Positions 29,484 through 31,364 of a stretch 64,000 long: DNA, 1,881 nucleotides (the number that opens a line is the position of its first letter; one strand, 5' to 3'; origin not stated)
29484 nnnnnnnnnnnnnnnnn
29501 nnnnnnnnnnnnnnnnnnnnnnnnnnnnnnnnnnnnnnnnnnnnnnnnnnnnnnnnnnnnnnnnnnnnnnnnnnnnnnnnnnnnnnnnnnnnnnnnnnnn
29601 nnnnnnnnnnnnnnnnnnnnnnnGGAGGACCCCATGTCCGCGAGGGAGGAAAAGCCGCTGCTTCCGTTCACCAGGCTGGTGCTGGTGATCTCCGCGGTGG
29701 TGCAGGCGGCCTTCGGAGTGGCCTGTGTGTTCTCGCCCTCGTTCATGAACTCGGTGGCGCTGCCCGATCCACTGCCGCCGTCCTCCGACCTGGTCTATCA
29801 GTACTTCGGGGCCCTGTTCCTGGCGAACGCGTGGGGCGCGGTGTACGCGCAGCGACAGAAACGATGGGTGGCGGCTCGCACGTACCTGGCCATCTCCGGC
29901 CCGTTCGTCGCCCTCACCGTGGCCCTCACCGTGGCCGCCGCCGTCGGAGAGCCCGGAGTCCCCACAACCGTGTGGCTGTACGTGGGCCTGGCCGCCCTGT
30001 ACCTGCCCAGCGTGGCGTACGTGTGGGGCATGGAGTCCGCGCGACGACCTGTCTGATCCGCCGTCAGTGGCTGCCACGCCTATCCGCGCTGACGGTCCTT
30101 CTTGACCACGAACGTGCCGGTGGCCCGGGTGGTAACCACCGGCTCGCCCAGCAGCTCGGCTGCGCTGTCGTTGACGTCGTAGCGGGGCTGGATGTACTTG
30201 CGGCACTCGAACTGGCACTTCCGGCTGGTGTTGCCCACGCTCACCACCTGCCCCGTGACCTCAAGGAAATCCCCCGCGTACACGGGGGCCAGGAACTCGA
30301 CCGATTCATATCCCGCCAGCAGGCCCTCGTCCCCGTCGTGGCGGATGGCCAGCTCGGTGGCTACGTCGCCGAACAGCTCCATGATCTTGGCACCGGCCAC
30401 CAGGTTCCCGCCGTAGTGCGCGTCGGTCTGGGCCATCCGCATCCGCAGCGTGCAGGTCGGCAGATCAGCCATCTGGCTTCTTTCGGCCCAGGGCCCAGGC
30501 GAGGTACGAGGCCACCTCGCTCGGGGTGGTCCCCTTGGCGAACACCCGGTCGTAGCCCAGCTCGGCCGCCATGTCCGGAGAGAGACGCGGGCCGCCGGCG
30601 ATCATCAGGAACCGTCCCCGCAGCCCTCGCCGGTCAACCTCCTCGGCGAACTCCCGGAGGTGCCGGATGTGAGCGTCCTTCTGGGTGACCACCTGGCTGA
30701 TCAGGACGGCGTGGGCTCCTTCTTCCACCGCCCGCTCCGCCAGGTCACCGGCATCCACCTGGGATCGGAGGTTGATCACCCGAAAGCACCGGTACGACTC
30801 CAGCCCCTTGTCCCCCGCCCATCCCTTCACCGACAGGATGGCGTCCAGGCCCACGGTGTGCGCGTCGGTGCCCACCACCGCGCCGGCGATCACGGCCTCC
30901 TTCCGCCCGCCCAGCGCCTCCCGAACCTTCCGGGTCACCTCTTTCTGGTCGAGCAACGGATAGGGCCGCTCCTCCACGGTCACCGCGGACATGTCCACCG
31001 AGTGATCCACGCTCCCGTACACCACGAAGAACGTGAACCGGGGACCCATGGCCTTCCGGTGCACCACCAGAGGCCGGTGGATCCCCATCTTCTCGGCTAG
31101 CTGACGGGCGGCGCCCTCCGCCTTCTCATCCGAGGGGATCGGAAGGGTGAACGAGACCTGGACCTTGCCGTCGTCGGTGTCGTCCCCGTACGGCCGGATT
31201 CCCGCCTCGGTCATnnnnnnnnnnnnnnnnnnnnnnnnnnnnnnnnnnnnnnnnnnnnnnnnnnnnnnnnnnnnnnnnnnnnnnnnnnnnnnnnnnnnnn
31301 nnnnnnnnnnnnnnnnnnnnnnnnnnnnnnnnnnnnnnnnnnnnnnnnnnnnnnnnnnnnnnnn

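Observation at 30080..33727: kamD–kamE–kal B12-dependent aminomutase cluster led by secreted and small membrane protein genes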

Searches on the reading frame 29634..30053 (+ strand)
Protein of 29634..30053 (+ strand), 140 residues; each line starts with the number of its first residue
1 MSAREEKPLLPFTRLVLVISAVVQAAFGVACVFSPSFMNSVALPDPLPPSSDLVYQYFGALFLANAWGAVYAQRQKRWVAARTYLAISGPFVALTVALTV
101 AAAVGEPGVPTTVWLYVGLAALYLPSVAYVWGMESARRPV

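Call 7: search_protein_families(library=pfam, proteins=[window:29634-30053:+], max_evalue=0.01)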
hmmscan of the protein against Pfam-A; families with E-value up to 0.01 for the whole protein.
window:29634-30053:+ (140 aa): 1 family
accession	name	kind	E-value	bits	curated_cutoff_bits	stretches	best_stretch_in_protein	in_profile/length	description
PF14248.12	DUF4345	-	0.0075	16.7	26.5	1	13-121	2-111/119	Domain of unknown function (DUF4345)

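Call 8: search_protein_families(library=ncbifam, proteins=[window:29634-30053:+], max_evalue=0.01)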
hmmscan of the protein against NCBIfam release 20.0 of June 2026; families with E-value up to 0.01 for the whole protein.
window:29634-30053:+ (140 aa): 0 families

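Call 53: search_protein_families(library=padloc, proteins=[window:29634-30053:+], max_evalue=0.001)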
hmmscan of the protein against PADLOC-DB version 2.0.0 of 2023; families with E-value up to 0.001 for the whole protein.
window:29634-30053:+ (140 aa): 0 families

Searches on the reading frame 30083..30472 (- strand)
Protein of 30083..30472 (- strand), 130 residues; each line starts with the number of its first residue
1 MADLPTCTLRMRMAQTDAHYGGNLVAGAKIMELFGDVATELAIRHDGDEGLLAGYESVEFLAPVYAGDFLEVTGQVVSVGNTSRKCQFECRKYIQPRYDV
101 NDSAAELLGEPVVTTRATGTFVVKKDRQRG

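Call 7: search_protein_families(library=pfam, proteins=[window:30083-30472:-], max_evalue=0.01)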
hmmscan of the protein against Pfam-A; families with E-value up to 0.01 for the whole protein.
window:30083-30472:- (130 aa): 1 family
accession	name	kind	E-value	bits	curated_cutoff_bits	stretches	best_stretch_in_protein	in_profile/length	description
PF03061.28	4HBT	-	1.6e-07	31.9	20.6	1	24-89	3-69/79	Thioesterase superfamily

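Call 8: search_protein_families(library=ncbifam, proteins=[window:30083-30472:-], max_evalue=0.01)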
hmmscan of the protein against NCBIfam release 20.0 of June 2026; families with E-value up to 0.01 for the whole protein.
window:30083-30472:- (130 aa): 2 families
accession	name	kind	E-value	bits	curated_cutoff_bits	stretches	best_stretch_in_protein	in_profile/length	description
NF052388.1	Lys_ferment_KAL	equivalog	4.9e-52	175.4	160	1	7-123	3-119/120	3-aminobutyryl-CoA ammonia lyase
NF052389.1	Lys_KAL_CLE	exception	1.6e-46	158.9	725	1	6-129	4-129/440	bifunctional 3-aminobutyryl-CoA ammonia lyase/3-keto-5-aminohexanoate cleavage enzyme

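Call 24: search_solved_structures(query=window:30083-30472:-, show_alignments=2, max_evalue=0.01)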
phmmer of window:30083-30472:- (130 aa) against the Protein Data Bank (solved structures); distinct sequences matched with E-value up to 0.01: 16.
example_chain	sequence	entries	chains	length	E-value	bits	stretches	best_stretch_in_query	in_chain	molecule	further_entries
4mtu_A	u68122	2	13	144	1.5e-27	99.6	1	11-130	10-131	Beta-alanyl-CoA:ammonia lyase 2 | beta-Alanyl-CoA:Ammonia Lyase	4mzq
5egj_A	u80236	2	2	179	8.3e-05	26.1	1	14-88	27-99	Acyl CoA Hydrolase | Thioesterase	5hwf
5egk_A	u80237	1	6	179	9.4e-05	26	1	18-88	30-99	Acyl CoA Hydrolase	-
5egl_A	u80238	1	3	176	0.00012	25.6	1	19-88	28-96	Acyl CoA Hydrolase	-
5hz4_A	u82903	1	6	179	0.00013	25.5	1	18-88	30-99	Thioesterase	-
4ncp_A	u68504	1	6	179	0.00013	25.5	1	18-88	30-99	Uncharacterized protein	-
1vpm_A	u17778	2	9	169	0.00022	24.8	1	15-86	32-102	acyl-CoA hydrolase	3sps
3d6l_A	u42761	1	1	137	0.00047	23.7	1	6-90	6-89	Putative hydrolase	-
4zv3_A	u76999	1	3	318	0.0022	21.5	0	10-84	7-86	Cytosolic acyl coenzyme A thioester hydrolase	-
6vfy_D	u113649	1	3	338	0.0023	21.5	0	13-84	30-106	Cytosolic acyl coenzyme A thioester hydrolase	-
2gvh_A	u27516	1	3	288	0.0045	20.5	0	18-88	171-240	AGR_L_2016p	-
5szu_A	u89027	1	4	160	0.0046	20.5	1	13-89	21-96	Acyl-CoA hydrolase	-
5t02_A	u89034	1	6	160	0.0066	20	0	13-86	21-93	Acyl-CoA hydrolase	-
5szv_A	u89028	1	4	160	0.0087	19.6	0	13-86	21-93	Acyl-CoA hydrolase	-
5szz_A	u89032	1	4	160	0.0091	19.5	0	13-86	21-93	Acyl-CoA hydrolase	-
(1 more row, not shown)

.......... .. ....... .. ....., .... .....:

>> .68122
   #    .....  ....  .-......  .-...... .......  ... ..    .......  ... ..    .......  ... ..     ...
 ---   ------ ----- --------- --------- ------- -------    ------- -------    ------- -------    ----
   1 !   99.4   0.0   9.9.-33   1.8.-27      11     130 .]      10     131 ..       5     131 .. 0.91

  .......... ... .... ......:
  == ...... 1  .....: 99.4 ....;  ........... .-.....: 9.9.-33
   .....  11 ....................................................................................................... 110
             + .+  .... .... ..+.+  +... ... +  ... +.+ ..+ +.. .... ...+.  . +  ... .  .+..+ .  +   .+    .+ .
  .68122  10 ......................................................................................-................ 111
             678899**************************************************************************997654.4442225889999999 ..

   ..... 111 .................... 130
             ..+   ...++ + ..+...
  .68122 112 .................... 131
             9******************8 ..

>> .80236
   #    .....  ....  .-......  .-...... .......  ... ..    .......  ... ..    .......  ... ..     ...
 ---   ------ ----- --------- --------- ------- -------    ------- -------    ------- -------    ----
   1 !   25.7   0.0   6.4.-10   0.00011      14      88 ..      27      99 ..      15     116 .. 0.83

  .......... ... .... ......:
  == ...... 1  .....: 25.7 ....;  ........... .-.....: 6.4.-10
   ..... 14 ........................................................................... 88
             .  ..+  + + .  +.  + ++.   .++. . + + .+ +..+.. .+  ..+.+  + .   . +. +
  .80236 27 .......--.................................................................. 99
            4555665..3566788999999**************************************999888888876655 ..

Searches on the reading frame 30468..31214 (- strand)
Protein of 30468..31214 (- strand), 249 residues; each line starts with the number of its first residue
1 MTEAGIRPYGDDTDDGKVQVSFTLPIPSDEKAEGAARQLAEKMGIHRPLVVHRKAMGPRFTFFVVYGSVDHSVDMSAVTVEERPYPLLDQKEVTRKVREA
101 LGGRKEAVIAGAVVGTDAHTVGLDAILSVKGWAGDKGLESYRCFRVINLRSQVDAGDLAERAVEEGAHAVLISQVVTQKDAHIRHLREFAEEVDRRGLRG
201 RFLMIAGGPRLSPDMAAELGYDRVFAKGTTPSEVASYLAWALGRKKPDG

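Call 7: search_protein_families(library=pfam, proteins=[window:30468-31214:-], max_evalue=0.01)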
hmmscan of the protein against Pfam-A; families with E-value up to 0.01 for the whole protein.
window:30468-31214:- (249 aa): 2 families
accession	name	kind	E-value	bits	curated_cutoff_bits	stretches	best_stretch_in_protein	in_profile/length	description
PF16554.10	OAM_dimer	-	7.7e-32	110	25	1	6-82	2-78/78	Dimerisation domain of d-ornithine 4,5-aminomutase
PF02310.24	B12-binding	-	2.7e-11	43.8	32.1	1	109-232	3-117/121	B12 binding domain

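Call 8: search_protein_families(library=ncbifam, proteins=[window:30468-31214:-], max_evalue=0.01)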
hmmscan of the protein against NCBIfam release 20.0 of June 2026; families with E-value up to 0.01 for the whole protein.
window:30468-31214:- (249 aa): 6 families
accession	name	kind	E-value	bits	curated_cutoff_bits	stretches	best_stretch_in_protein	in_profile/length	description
NF052385.1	Lys_5_6_beta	equivalog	4.8e-93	311.3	280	1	6-244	3-239/241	lysine 5,6-aminomutase subunit beta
NF040743.1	ornith_mutase_E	equivalog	1.2e-33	116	800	1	5-239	500-723/730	D-ornithine 4,5-aminomutase subunit OraE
NF002612.0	PRK02261.1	equivalog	5.3e-11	42.2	110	1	105-244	3-136/148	methylaspartate mutase subunit S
TIGR01501.1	MthylAspMutase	equivalog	1.8e-09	37.4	135.8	1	108-238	4-128/134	methylaspartate mutase subunit S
TIGR00640.1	acid_CoA_mut_C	subfamily_domain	0.0014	18.6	57.45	1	156-239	43-124/132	methylmalonyl-CoA mutase C-terminal domain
NF047995.1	corrinoid_MtgC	exception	0.0051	16.3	310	1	102-223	89-197/215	glycine betaine-specific corrinoid protein MtgC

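Call 23: search_solved_structures(query=window:30468-31214:-, show_alignments=2)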
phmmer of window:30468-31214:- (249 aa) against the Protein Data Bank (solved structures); distinct sequences matched with E-value up to 0.001: 8.
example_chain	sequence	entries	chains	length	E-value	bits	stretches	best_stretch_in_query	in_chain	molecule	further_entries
9q1a_A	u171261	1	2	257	1.8e-69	237.1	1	6-246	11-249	D-lysine 5,6-aminomutase beta subunit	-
8t0v_C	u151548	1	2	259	1.8e-69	237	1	6-246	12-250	D-lysine 5,6-aminomutase beta subunit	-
1xrs_B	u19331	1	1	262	7.3e-61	208.9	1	6-241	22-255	D-lysine 5,6-aminomutase beta subunit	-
3kow_A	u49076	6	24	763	9.1e-20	74.3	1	6-239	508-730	D-ornithine aminomutase E component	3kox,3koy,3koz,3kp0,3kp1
1i9c_A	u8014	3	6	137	4.1e-06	29.6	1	107-232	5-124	GLUTAMATE MUTASE | Glutamate mutase sigma subunit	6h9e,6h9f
1cb7_A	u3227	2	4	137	1.2e-05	28.1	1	107-232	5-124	PROTEIN (GLUTAMATE MUTASE)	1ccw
1b1a_A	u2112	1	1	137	1.6e-05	27.7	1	107-232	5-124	GLUTAMATE MUTASE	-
1be1_A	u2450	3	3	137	4.8e-05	26.1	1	107-238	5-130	GLUTAMATE MUTASE | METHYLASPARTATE MUTASE S CHAIN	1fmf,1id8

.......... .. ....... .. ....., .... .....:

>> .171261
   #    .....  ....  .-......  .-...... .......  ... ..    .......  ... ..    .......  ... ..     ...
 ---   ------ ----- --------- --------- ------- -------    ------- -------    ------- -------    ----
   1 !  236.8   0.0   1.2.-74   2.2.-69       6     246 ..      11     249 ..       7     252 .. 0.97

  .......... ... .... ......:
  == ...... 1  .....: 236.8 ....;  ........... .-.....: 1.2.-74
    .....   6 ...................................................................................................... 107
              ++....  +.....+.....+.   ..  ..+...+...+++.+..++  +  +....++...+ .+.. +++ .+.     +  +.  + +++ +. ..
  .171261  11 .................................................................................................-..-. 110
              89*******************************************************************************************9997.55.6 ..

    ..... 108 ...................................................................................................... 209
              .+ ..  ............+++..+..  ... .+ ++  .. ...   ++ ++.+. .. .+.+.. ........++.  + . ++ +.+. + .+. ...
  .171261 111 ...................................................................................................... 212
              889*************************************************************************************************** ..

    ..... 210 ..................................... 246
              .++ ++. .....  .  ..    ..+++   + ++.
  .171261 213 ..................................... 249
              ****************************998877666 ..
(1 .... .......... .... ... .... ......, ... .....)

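Call 61: search_solved_structures(query=window:30468-31214:-, show_alignments=3, max_evalue=1e-40)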
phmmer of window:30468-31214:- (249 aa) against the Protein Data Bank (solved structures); distinct sequences matched with E-value up to 1e-40: 3.
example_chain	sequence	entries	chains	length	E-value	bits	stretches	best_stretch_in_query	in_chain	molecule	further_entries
9q1a_A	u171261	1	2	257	1.8e-69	237.1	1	6-246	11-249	D-lysine 5,6-aminomutase beta subunit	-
8t0v_C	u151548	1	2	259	1.8e-69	237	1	6-246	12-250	D-lysine 5,6-aminomutase beta subunit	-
1xrs_B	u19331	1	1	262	7.3e-61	208.9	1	6-241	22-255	D-lysine 5,6-aminomutase beta subunit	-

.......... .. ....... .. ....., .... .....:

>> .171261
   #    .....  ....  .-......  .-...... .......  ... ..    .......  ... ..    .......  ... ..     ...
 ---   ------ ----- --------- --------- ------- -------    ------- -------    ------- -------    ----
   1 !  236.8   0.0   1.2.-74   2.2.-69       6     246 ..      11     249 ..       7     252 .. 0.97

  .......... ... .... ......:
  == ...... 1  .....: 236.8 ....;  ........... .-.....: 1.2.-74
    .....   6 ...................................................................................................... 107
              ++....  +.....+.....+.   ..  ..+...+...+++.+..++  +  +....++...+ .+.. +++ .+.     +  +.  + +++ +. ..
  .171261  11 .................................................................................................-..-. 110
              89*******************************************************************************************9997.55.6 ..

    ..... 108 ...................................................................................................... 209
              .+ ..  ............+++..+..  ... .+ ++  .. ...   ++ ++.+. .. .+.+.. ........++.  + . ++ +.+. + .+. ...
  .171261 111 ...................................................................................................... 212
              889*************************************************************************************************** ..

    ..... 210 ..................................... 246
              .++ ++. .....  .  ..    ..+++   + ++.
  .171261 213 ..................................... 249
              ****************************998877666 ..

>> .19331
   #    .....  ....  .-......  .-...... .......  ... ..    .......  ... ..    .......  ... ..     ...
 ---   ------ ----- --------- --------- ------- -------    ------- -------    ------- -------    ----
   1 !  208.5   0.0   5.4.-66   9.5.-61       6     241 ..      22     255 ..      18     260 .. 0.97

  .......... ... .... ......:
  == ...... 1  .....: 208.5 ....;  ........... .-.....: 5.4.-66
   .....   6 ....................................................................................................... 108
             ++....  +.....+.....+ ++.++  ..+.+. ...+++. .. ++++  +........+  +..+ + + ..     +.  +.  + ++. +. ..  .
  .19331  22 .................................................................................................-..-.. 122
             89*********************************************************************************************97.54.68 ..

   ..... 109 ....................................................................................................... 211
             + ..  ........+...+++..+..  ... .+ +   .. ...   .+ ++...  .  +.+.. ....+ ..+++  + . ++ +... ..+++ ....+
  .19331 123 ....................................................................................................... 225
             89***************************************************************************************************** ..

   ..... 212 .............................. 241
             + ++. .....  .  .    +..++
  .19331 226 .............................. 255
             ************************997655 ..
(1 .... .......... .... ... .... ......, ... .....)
